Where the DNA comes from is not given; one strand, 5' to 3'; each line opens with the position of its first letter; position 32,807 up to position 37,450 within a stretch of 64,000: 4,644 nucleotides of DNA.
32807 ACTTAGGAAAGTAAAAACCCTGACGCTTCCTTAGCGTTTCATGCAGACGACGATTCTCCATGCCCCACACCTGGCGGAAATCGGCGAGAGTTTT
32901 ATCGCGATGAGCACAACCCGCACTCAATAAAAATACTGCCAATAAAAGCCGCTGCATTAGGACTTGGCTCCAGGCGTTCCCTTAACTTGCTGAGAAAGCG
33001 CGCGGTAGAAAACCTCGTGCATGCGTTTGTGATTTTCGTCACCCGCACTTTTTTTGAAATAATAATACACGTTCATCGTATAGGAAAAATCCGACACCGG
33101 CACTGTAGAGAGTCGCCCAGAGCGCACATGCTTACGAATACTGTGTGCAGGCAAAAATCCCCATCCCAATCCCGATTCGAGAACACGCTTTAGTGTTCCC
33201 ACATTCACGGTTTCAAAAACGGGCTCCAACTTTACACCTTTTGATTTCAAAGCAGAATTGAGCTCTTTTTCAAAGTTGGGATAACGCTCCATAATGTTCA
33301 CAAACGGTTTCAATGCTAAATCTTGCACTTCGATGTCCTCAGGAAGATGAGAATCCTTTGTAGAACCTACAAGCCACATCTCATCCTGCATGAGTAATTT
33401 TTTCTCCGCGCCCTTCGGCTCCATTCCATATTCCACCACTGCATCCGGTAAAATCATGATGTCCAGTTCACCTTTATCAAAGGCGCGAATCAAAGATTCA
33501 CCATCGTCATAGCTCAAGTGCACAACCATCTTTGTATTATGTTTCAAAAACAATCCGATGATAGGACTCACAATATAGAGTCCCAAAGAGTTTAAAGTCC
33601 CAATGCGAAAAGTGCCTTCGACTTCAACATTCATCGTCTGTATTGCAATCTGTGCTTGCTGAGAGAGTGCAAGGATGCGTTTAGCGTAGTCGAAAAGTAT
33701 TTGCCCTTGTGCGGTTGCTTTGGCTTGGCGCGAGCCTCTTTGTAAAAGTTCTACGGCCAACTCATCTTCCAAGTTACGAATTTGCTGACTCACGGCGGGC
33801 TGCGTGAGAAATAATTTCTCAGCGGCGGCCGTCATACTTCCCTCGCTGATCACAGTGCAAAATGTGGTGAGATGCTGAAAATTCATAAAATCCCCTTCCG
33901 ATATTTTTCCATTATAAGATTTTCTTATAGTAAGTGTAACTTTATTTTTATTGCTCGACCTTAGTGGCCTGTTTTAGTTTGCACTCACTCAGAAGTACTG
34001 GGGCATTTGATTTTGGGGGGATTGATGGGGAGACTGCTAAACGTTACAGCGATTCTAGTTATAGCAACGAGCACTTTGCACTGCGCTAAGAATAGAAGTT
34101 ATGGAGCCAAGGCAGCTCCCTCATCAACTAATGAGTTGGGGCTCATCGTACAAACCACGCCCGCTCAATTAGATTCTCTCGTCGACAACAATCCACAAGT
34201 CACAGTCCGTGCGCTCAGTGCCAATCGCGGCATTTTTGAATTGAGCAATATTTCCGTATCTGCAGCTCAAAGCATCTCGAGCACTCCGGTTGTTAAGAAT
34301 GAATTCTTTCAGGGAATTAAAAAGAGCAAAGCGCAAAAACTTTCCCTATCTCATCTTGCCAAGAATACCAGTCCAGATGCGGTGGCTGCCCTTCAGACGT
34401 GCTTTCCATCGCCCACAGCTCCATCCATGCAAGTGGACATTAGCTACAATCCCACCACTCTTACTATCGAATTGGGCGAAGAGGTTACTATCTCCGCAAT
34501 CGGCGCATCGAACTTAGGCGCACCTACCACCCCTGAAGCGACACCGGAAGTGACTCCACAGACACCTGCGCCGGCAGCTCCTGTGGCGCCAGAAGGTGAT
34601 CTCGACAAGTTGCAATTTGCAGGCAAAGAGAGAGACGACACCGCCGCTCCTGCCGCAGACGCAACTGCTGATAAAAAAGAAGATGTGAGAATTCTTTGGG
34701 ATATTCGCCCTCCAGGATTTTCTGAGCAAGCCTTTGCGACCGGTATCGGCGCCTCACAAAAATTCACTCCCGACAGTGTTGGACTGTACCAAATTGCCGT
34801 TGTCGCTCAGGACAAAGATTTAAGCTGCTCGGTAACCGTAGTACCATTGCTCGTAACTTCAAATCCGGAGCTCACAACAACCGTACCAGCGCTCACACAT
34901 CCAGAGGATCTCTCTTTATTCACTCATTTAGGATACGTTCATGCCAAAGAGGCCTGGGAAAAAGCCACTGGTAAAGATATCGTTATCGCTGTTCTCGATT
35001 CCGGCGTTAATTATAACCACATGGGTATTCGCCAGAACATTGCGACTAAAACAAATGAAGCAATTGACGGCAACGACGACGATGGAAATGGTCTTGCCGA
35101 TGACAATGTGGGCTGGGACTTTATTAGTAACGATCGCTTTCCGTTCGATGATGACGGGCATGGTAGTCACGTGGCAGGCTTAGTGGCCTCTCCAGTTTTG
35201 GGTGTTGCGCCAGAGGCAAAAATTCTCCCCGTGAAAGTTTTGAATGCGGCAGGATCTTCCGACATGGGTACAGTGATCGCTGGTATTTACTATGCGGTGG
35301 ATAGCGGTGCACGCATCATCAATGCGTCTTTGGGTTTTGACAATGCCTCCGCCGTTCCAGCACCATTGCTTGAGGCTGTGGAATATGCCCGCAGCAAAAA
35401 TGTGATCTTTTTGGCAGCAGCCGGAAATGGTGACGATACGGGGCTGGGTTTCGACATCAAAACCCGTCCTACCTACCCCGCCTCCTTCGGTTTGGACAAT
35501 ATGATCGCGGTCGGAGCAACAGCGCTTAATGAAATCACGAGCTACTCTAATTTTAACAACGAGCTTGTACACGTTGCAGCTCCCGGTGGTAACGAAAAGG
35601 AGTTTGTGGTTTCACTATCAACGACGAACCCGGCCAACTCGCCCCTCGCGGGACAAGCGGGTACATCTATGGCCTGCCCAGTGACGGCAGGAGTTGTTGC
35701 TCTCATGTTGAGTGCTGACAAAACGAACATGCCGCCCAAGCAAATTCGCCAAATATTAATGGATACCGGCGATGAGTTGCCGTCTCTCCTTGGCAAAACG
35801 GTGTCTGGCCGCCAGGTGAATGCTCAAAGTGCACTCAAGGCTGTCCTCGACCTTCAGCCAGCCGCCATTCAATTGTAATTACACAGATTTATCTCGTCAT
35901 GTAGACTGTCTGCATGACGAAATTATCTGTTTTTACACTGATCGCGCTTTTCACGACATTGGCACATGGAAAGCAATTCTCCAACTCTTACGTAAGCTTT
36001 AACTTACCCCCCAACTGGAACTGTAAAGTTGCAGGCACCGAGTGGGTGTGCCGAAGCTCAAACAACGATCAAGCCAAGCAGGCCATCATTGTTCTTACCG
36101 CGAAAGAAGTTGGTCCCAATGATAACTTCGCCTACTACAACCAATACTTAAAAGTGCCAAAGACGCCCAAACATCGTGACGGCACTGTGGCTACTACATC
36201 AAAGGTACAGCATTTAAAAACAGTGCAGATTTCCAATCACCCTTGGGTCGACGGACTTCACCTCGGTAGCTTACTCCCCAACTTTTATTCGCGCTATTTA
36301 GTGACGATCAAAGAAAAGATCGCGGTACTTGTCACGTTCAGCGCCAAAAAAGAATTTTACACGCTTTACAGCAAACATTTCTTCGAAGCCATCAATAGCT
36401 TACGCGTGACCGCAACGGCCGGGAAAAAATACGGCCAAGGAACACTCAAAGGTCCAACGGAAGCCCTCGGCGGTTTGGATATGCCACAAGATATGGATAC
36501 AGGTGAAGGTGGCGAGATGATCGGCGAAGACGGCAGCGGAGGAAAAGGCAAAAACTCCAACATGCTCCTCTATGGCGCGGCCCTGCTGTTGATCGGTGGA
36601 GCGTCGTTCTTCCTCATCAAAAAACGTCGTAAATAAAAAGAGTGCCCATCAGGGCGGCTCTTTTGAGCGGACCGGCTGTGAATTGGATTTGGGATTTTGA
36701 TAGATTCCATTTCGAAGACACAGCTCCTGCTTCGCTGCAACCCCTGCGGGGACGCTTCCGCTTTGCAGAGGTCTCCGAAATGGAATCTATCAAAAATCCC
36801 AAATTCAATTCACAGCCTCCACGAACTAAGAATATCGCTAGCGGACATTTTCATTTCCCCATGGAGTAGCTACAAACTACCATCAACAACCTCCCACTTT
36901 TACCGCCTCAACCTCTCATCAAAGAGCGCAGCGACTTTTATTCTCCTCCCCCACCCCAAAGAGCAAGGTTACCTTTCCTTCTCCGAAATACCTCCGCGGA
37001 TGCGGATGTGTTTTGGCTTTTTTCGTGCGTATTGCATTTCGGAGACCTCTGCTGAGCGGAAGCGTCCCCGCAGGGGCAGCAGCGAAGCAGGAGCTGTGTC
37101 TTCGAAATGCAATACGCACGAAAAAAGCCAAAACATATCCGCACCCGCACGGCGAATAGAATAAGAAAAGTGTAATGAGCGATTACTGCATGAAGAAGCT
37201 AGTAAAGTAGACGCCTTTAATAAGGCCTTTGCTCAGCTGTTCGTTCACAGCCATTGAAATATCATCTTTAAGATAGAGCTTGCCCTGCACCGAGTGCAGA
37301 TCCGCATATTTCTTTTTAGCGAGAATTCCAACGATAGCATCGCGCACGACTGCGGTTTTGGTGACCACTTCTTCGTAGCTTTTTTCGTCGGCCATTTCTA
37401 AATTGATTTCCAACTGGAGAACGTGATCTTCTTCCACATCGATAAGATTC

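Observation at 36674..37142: Two hairpin elements with a conserved core, unrelated self-complementary stems and compensatory substitutions: an unclassified structured element family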

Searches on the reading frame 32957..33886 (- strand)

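Call 10: search_protein_families(library=pfam, proteins=[window:32957-33886:-])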
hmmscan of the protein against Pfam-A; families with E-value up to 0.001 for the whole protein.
window:32957-33886:- (309 aa): 2 families
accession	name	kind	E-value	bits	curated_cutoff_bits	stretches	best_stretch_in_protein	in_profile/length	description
PF03466.25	LysR_substrate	-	7.8e-29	101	28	1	88-281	3-191/209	LysR substrate binding domain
PF00126.33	HTH_1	-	9.5e-21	74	26.6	1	3-62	1-60/60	Bacterial regulatory helix-turn-helix protein, lysR family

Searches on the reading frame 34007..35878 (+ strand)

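Call 10: search_protein_families(library=pfam, proteins=[window:34007-35878:+])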
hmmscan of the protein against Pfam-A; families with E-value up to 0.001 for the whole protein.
window:34007-35878:+ (623 aa): 1 family
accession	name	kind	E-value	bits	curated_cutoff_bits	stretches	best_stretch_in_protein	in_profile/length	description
PF00082.27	Peptidase_S8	-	1.5e-52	179.2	21.8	1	322-588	1-273/288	Subtilase family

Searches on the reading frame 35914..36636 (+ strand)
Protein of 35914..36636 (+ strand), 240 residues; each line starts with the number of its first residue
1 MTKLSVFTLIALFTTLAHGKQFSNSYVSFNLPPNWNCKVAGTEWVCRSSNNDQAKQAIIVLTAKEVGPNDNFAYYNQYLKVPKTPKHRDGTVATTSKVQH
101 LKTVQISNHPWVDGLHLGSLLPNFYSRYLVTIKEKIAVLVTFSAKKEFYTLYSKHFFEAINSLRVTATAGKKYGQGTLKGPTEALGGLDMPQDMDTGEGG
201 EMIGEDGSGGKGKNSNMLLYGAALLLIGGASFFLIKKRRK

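Call 10: search_protein_families(library=pfam, proteins=[window:35914-36636:+])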
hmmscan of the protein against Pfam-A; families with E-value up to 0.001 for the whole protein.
window:35914-36636:+ (240 aa): 0 families
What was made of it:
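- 35914..36636 (+): Upstream convergent gene: a 240-aa secreted or anchored protein that follows an S8 subtilase gene. There is no Pfam hit (call 10).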

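Call 16: find_encoding_contigs(protein=window:35914-36636:+, flank=5000, max_places=10)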
Protein window:35914-36636:+ (240 aa): 2 contigs read that carry it; 2 places shown.
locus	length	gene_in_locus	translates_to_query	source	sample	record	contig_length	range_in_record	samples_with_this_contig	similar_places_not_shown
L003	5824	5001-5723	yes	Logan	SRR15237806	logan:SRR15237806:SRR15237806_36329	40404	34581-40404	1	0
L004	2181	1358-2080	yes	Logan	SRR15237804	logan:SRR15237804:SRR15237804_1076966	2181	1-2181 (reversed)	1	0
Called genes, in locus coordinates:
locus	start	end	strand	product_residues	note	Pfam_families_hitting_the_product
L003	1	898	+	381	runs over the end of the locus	PF22458:RsmF-B_ferredox, PF01209:Ubie_methyltran (weak), PF01189:Methyltr_RsmB-F, PF13847:Methyltransf_31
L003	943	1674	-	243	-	-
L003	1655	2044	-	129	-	-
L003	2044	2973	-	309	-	PF00126:HTH_1, PF03466:LysR_substrate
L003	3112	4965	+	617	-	PF00082:Peptidase_S8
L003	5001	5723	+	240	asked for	-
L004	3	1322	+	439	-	?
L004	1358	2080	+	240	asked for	-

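Call 30: find_homologous_proteins(query=window:35914-36636:+)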
Query window:35914-36636:+ (240 aa): 265 proteins with E <= 0.001 among 1376 candidates; the best 120 are listed.
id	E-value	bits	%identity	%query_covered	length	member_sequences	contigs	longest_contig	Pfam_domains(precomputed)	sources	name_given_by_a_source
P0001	2.1e-158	543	100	100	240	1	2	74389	-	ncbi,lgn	-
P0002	3.0e-132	458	86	100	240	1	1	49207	-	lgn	-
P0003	2.2e-121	422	78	100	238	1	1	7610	-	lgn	-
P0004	5.5e-121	421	81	97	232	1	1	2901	-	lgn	-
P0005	5.6e-121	421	79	100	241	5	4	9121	-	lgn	-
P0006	6.8e-120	417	80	100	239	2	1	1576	-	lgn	-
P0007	1.9e-118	412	78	100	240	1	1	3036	-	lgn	-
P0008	9.3e-116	404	77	100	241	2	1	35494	-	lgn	-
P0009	7.9e-113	394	76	99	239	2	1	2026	-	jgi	-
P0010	1.6e-110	386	74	100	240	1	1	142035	-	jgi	jgi:LPXTG-motif cell wall-anchored protein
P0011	6.3e-104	365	70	100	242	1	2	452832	-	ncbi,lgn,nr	ncbi:MAG: LPXTG cell wall anchor domain-containing protein [Bdellovibrionaceae bacterium]|nr:LPXTG c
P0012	6.4e-104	365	70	98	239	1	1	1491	-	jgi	jgi:LPXTG-motif cell wall-anchored protein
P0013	3.5e-103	362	70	95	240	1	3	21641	-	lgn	-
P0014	4.6e-102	359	67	100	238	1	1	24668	-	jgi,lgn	jgi:hypothetical protein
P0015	4.6e-101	355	66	100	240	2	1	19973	-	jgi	jgi:hypothetical protein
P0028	1.5e-94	334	65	100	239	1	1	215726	-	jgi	jgi:hypothetical protein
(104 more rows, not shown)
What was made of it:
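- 35914..36636 (+): Homologues are named 'LPXTG cell wall anchor domain-containing protein [Bdellovibrionaceae bacterium]' by their sources (call 30).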

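Call 31: find_encoding_contigs(protein=P0002, flank=4000, max_places=3)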
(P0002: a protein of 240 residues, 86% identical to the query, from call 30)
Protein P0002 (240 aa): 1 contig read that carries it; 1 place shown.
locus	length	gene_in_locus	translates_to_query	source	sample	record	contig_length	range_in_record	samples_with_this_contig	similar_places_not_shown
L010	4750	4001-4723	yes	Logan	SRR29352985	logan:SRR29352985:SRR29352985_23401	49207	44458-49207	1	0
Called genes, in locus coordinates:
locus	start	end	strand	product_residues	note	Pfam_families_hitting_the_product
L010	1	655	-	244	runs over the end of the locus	-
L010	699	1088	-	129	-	-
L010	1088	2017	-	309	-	PF00126:HTH_1, PF03466:LysR_substrate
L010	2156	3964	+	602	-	PF00082:Peptidase_S8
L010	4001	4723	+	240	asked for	-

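Call 32: find_encoding_contigs(protein=P0008, flank=4000, max_places=3)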
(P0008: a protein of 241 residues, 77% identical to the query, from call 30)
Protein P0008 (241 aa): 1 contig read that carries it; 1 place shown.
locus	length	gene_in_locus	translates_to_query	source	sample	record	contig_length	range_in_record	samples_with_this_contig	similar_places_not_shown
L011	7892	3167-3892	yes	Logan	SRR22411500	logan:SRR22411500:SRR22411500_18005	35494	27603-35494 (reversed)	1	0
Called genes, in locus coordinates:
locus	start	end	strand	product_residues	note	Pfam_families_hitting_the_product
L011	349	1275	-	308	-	PF00126:HTH_1, PF03466:LysR_substrate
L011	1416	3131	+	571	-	PF00082:Peptidase_S8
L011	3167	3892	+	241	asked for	-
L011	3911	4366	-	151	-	PF03748:FliL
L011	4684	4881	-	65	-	-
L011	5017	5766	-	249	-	PF08551:DUF1751, PF01694:Rhomboid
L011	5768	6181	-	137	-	PF00903:Glyoxalase, PF13468:Glyoxalase_3, PF13669:Glyoxalase_4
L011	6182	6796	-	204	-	PF04677:CwfJ_C_1, PF11969:DcpS_C, PF01230:HIT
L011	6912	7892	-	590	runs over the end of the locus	PF00575:S1, PF00575:S1, PF23459:S1_RRP5 (weak), PF00575:S1, PF23459:S1_RRP5 (weak), PF00575:S1, PF23459:S1_RRP5 (weak), PF00575:S1, +5 more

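Call 33: find_encoding_contigs(protein=P0010, flank=4000, max_places=3)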
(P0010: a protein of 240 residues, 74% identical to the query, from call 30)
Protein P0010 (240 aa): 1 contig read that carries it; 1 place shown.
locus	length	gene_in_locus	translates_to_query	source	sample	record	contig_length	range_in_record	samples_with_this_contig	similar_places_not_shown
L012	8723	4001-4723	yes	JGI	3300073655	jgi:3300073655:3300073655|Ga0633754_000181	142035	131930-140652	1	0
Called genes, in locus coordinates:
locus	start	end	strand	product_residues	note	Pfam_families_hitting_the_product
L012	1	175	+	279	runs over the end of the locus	PF03618:Kinase-PPPase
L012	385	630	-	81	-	PF05635:23S_rRNA_IVP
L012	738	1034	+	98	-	PF05635:23S_rRNA_IVP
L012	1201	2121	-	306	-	PF00126:HTH_1, PF03466:LysR_substrate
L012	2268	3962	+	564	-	PF00082:Peptidase_S8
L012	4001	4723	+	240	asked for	-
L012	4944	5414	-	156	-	PF03748:FliL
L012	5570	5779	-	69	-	-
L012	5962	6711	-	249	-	PF08551:DUF1751, PF01694:Rhomboid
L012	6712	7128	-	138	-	PF00903:Glyoxalase, PF13468:Glyoxalase_3, PF13669:Glyoxalase_4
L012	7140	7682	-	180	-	PF11969:DcpS_C, PF01230:HIT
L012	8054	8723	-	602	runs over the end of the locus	PF00575:S1 (weak), PF00575:S1, PF23459:S1_RRP5 (weak), PF00575:S1, PF23459:S1_RRP5 (weak), PF00575:S1, PF23459:S1_RRP5 (weak), PF00575:S1, +4 more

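Call 38: find_encoding_contigs(protein=P0011, flank=10000, max_places=2)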
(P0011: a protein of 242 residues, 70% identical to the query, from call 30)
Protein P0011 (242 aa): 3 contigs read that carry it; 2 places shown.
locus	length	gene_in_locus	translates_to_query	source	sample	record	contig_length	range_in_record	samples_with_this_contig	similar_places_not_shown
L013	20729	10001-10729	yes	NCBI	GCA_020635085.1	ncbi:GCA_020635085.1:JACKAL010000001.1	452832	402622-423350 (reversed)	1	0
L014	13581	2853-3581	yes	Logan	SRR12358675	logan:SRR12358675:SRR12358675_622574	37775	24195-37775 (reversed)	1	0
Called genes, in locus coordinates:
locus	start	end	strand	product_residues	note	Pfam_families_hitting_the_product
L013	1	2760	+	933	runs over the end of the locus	PF07244:POTRA, PF01103:Omp85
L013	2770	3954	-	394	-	PF17125:Methyltr_RsmF_N (weak), PF22458:RsmF-B_ferredox, PF01189:Methyltr_RsmB-F, PF01209:Ubie_methyltran (faint), PF13847:Methyltransf_31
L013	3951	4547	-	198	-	-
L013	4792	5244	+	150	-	PF22811:Zn_ribbon_NrdR, PF03477:ATP-cone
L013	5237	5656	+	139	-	PF01029:NusB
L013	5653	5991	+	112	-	-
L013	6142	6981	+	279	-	PF03618:Kinase-PPPase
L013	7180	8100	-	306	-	PF00126:HTH_1, PF03466:LysR_substrate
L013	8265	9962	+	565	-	PF00082:Peptidase_S8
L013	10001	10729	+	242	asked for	-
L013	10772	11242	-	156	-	PF03748:FliL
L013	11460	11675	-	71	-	-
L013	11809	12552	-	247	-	PF04511:DER1 (faint), PF01694:Rhomboid, PF08551:DUF1751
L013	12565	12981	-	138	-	PF00903:Glyoxalase, PF13468:Glyoxalase_3, PF13669:Glyoxalase_4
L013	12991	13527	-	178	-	PF04677:CwfJ_C_1 (weak), PF11969:DcpS_C, PF01230:HIT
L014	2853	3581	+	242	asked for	-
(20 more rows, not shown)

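Call 39: find_encoding_contigs(protein=P0028, flank=10000, max_places=2)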
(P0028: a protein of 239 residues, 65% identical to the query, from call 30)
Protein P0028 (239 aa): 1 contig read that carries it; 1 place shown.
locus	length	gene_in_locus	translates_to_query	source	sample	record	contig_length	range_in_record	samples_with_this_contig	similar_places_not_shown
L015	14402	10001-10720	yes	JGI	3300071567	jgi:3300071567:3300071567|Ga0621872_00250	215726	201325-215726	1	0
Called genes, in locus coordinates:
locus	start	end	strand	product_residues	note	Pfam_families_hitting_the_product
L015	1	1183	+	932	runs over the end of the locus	PF07244:POTRA, PF01103:Omp85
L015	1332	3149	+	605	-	PF00512:HisKA, PF02518:HATPase_c, PF00072:Response_reg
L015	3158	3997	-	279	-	PF03618:Kinase-PPPase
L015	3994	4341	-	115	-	-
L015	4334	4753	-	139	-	PF01029:NusB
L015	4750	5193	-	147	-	PF22811:Zn_ribbon_NrdR, PF03477:ATP-cone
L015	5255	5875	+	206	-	-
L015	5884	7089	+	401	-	PF22458:RsmF-B_ferredox, PF01209:Ubie_methyltran (weak), PF01728:FtsJ (weak), PF01189:Methyltr_RsmB-F, PF13847:Methyltransf_31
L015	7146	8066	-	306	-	PF00126:HTH_1, PF03466:LysR_substrate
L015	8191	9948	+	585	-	PF00082:Peptidase_S8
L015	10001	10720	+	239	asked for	-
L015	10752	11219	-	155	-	PF03748:FliL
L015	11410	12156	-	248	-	PF08551:DUF1751, PF01694:Rhomboid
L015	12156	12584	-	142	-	PF00903:Glyoxalase, PF13468:Glyoxalase_3 (weak), PF13669:Glyoxalase_4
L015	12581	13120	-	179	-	PF11969:DcpS_C, PF01230:HIT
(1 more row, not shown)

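Call 51: find_encoding_contigs(protein=P0004, flank=3000, max_places=4)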
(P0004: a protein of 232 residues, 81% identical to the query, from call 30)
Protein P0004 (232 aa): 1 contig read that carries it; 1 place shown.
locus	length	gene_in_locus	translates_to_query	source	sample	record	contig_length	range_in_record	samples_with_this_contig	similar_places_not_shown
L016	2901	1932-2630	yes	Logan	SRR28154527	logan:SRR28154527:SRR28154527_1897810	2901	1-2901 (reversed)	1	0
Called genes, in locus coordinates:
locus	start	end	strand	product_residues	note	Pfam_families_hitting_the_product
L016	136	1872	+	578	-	PF00082:Peptidase_S8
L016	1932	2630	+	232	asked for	-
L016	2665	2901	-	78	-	?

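Call 52: find_encoding_contigs(protein=P0005, flank=6000, max_places=6)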
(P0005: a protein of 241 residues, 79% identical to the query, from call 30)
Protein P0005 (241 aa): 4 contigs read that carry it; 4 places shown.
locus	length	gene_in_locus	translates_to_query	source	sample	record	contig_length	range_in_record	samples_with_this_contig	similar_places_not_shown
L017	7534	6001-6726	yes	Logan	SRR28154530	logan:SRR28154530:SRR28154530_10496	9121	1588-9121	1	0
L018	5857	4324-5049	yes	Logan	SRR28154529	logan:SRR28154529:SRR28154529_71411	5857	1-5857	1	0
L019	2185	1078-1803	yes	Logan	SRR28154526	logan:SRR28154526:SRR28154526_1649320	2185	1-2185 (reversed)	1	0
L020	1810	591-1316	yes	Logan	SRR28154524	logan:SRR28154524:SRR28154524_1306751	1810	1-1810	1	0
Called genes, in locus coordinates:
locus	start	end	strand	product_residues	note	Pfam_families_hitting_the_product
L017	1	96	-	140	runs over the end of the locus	PF01029:NusB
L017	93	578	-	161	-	PF22811:Zn_ribbon_NrdR, PF03477:ATP-cone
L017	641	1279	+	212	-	PF13505:OMP_b-brl (weak)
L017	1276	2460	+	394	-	PF22458:RsmF-B_ferredox, PF01189:Methyltr_RsmB-F, PF01209:Ubie_methyltran (weak), PF13847:Methyltransf_31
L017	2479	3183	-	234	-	PF03734:YkuD (weak)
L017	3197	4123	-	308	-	PF00126:HTH_1, PF03466:LysR_substrate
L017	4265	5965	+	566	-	PF00082:Peptidase_S8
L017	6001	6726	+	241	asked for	-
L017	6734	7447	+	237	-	-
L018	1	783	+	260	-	?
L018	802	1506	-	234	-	PF03734:YkuD (weak)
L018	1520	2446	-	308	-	PF00126:HTH_1, PF03466:LysR_substrate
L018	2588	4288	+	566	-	PF00082:Peptidase_S8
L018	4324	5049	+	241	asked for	-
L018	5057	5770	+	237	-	-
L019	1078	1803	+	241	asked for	-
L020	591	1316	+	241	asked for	-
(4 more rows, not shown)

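Call 58: find_encoding_contigs(protein=P0010, flank=10000, max_places=2)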
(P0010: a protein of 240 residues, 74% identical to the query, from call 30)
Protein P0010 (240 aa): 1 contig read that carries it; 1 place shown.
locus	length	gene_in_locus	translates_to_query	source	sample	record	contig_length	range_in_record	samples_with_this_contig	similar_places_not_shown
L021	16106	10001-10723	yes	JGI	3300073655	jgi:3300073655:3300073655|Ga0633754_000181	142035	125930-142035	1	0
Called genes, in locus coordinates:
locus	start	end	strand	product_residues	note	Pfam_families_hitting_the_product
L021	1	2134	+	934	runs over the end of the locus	PF07244:POTRA, PF01103:Omp85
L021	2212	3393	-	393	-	PF22458:RsmF-B_ferredox, PF01209:Ubie_methyltran (faint), PF01189:Methyltr_RsmB-F, PF13847:Methyltransf_31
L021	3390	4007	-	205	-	-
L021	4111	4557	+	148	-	PF22811:Zn_ribbon_NrdR, PF03477:ATP-cone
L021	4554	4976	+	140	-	PF01029:NusB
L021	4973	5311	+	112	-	-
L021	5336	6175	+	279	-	PF03618:Kinase-PPPase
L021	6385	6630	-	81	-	PF05635:23S_rRNA_IVP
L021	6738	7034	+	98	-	PF05635:23S_rRNA_IVP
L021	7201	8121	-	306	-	PF00126:HTH_1, PF03466:LysR_substrate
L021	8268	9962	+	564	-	PF00082:Peptidase_S8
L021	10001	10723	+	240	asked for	-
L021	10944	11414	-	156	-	PF03748:FliL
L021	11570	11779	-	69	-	-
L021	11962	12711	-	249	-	PF08551:DUF1751, PF01694:Rhomboid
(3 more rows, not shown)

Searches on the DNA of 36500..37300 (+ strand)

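Call 6: search_rna_families(source=window, start=36500, end=37300, threshold=evalue, max_evalue=10)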
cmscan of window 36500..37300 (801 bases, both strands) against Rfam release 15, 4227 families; matches with E-value up to 10: 2.
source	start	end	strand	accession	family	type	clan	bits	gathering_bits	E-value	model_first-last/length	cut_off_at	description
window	36688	36803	+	RF03335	MIR2950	Gene; miRNA;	-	40.6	76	4e-07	1-108/108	no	MIR2950 microRNA precursor family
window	36796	36885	-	RF00257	mir-194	Gene; miRNA;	-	13.1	52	9.4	1-82/82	no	mir-194 microRNA precursor family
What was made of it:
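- On Any Rfam RNA family: Both are generic hairpin matches (call 6).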

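Call 59: search_dna_similar(query=window:36674-37148:+, collection=plasmids, mode=distant, max_evalue=0.01, max_rows=10)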
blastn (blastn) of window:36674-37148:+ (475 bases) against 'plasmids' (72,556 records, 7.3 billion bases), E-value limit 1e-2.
No match.
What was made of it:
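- Tried and rejected: Plasmids by blastn (call 59).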

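Call 68: build_rna_model(alignment_id=A2)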
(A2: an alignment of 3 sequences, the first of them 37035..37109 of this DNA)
Model R1 built from alignment A2 (3 sequences, 93 columns); structure: RNAalifold consensus.
model positions 75; base pairs 22; branch points 1; effective number of sequences 1.77; information 0.753 bits per position. Calibrated on 0.2 Mb of random sequence (short: E-values are rough).
structure used (alignment columns):
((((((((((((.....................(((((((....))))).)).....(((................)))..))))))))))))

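Call 69: search_with_rna_model(model_id=R1, sources=[window, L005, L010, L011, L013, L014, L015, L016, L017, L018, L019, L020, L021, L006, L007, L008, L009], max_evalue=10)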
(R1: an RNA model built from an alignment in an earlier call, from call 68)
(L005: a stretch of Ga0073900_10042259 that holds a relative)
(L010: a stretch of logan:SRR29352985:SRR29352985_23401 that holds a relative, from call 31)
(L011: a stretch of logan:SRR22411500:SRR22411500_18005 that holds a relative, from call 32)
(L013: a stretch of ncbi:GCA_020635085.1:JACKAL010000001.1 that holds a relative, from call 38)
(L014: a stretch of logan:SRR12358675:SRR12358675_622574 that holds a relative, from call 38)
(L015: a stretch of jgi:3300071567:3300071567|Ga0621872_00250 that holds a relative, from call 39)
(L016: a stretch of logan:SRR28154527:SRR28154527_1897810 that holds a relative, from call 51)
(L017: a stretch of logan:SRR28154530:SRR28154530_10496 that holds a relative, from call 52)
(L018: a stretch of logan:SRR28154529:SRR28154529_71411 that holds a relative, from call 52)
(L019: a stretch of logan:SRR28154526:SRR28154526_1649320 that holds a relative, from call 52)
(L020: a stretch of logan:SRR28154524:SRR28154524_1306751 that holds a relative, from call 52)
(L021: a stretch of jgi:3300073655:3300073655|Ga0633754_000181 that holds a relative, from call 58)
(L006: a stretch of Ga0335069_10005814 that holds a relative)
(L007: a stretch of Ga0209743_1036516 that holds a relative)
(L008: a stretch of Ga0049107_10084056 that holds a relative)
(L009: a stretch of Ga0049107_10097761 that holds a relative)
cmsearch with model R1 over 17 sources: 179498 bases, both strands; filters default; matches with E-value up to 10: 10.
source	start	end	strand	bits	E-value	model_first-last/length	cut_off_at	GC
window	37035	37109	+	97.5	3.1e-19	1-75/75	no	0.61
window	36708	36782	-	96.4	5.5e-19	1-75/75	no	0.59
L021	13793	13884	+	69.1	8.6e-13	1-75/75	no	0.62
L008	180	259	+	25.1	0.0086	1-75/75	no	0.51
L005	475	544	+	25.1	0.0086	1-75/75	no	0.47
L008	180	259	-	24.9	0.0093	1-75/75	no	0.51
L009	1986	2051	+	24.7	0.01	1-75/75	no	0.58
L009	1986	2051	-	24.7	0.01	1-75/75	no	0.58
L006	4344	4409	+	24.5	0.012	1-75/75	no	0.52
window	37035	37109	-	23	0.025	1-75/75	no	0.61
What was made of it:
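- Tried and rejected: A covariance model built from copy 1, copy 2 and L012:7745, run over 180 kb of held Bdellovibrionales loci: no new members (calls 68-69).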
